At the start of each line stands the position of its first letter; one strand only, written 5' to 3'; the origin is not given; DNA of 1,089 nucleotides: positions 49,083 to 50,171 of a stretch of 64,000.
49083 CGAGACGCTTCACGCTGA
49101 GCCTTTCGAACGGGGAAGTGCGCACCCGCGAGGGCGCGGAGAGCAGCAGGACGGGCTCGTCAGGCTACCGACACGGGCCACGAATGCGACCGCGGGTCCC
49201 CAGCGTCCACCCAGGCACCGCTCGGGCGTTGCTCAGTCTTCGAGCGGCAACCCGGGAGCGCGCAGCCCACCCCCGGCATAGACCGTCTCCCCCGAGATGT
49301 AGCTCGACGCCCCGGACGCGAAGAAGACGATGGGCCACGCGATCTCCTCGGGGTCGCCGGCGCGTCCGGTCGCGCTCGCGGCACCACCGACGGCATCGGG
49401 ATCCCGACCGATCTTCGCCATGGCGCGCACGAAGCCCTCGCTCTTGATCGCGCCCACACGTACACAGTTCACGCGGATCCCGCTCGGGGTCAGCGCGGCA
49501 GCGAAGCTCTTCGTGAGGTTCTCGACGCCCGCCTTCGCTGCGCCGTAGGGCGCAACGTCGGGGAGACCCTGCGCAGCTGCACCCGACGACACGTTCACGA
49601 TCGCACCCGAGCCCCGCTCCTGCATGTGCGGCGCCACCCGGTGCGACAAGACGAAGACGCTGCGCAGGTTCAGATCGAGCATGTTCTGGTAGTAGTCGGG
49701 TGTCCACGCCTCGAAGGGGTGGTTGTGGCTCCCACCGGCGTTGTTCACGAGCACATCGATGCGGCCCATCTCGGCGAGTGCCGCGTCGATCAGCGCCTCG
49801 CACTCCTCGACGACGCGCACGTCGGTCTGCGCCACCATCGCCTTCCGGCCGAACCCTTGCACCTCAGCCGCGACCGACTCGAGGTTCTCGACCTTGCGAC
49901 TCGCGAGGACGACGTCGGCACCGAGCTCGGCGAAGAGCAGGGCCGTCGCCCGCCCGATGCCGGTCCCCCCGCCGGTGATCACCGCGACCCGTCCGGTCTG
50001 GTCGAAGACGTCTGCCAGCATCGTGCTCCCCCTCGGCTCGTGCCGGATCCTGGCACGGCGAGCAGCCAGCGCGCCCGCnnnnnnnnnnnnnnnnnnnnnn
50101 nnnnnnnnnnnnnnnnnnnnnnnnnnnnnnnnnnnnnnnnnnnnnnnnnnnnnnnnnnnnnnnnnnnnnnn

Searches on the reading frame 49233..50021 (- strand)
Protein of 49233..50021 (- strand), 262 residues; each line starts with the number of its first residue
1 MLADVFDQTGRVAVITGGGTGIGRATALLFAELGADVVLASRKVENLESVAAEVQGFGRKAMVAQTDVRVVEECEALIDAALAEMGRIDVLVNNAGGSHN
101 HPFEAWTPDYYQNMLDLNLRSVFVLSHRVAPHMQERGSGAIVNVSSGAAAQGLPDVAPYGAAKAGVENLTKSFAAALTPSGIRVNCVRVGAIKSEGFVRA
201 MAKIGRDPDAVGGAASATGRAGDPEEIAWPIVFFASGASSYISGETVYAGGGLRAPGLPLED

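Call 3: search_protein_families(library=pfam, proteins=[window:49233-50021:-], max_evalue=0.01)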
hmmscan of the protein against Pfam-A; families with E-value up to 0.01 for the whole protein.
window:49233-50021:- (262 aa): 6 families
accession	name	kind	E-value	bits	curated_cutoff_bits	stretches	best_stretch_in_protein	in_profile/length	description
PF00106.31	adh_short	-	8e-56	189.1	26.6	1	11-195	1-185/195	short chain dehydrogenase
PF13561.12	adh_short_C2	-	2.7e-55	188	27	1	20-253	6-235/236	Enoyl-(Acyl carrier protein) reductase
PF08659.16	KR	-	5e-14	53.1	22.6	1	14-191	4-177/180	KR domain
PF23441.1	SDR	-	0.00053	19.9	27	1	14-227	11-231/258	SDR-like rossmann domain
PF01370.27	Epimerase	-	0.00081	19.3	20.9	1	14-178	2-161/240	NAD dependent epimerase/dehydratase family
PF02826.25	2-Hacid_dh_C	-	0.0088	15.9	25.1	0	10-98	36-130/178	D-isomer specific 2-hydroxyacid dehydrogenase, NAD binding domain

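Call 33: search_protein_families(library=ncbifam, proteins=[window:49233-50021:-], max_evalue=0.00001)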
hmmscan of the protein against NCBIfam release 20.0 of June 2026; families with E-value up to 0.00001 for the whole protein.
window:49233-50021:- (262 aa): 230 families (the best 25 are shown)
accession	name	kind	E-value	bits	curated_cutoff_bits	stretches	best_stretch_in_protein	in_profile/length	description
NF004791.0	PRK06138.1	equivalog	4.5e-59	199.8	312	1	9-255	4-251/252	SDR family oxidoreductase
NF005559.1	PRK07231.1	subfamily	4.6e-59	199.9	215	1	9-253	3-247/249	glucose 1-dehydrogenase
NF004198.0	PRK05653.1-3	equivalog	1e-53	182.4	296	1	9-253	6-246/248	3-oxoacyl-ACP reductase FabG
NF005873.0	PRK07814.1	equivalog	2.3e-53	181.3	346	1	1-260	1-258/263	SDR family oxidoreductase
NF006070.0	PRK08213.1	subfamily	1.8e-52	178.4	279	1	2-254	4-257/259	gluconate 5-dehydrogenase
NF005893.0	PRK07856.1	equivalog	3.3e-51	174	255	1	6-256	5-244/255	SDR family oxidoreductase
NF004818.0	PRK06172.1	equivalog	6.4e-51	173.1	336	1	9-255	6-252/253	SDR family oxidoreductase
NF009466.0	PRK12826.1-2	subfamily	1.2e-50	172.3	222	1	10-253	3-244/248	3-oxoacyl-ACP reductase FabG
NF005390.0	PRK06935.1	equivalog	2.1e-50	171.5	369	1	3-252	8-254/258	2-dehydro-3-deoxy-D-gluconate 5-dehydrogenase KduD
NF052558.1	MBtsdlDhBudC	equivalog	7.7e-50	169.8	270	1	10-255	3-243/250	meso-2,3-butanediol dehydrogenase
NF005681.0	PRK07478.1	subfamily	1.5e-49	168.7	267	1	9-253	5-249/254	SDR family oxidoreductase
TIGR01830.1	3oxo_ACP_reduc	equivalog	2.1e-49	168.4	297.75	1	13-253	1-238/239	3-oxoacyl-[acyl-carrier-protein] reductase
NF004773.0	PRK06113.1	equivalog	2.8e-49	167.9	367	1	4-252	5-250/255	7-alpha-hydroxysteroid dehydrogenase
NF005711.0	PRK07523.1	subfamily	1e-48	166.2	413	1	2-255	2-253/255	SDR family oxidoreductase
NF005067.0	PRK06484.1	equivalog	1.4e-47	162.4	713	1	9-256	272-514/524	short chain dehydrogenase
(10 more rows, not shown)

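Call 65: search_solved_structures(query=window:49233-50021:-, max_evalue=1e-30)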
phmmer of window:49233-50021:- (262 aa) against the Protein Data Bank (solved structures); distinct sequences matched with E-value up to 1e-30: 86 (the best 60 are shown).
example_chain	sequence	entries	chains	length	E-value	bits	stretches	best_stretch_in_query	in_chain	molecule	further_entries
3gaf_A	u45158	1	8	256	8.6e-44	153.3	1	8-253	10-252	7-ALPHA-HYDROXYSTEROID DEHYDROGENASE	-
8hdn_A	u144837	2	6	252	9.3e-44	153.2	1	9-253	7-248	7-alpha-hydroxysteroid dehydrogenase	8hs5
8hdi_A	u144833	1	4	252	9.7e-44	153.1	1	9-253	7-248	7-alpha-hydroxysteroid dehydrogenase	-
8hs9_E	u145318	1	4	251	9.9e-44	153.1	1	9-253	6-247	7-alpha-hydroxysteroid dehydrogenase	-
8hde_A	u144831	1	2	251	1.3e-43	152.8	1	9-253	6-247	7-alpha-hydroxysteroid dehydrogenase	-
8hs4_A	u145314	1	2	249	1.3e-43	152.7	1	9-253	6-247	7-alpha-hydroxysteroid dehydrogenase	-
8hs6_A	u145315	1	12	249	1.6e-43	152.4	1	9-253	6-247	7-alpha-hydroxysteroid dehydrogenase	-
8hax_A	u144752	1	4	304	3.2e-43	151.4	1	8-253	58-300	7-alpha-hydroxysteroid dehydrogenase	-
8hsa_G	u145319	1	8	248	5.3e-43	150.7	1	9-252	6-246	7-alpha-hydroxysteroid dehydrogenase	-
1ahh_A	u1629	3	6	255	5.6e-38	134.3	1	9-253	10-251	7 ALPHA-HYDROXYSTEROID DEHYDROGENASE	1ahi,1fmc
7eny_A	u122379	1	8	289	7.3e-38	133.9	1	8-253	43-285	7alpha-hydroxysteroid dehydrogenase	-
1yxm_A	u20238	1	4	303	9.2e-38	133.6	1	10-252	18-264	peroxisomal trans 2-enoyl CoA reductase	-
4dqx_A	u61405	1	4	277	1.5e-37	132.9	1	7-252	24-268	Probable oxidoreductase protein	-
2et6_A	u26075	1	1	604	1.6e-36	129.5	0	10-189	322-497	(3R)-hydroxyacyl-CoA dehydrogenase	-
3o4r_A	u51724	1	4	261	1.6e-36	129.5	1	10-253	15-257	Dehydrogenase/reductase SDR family member 4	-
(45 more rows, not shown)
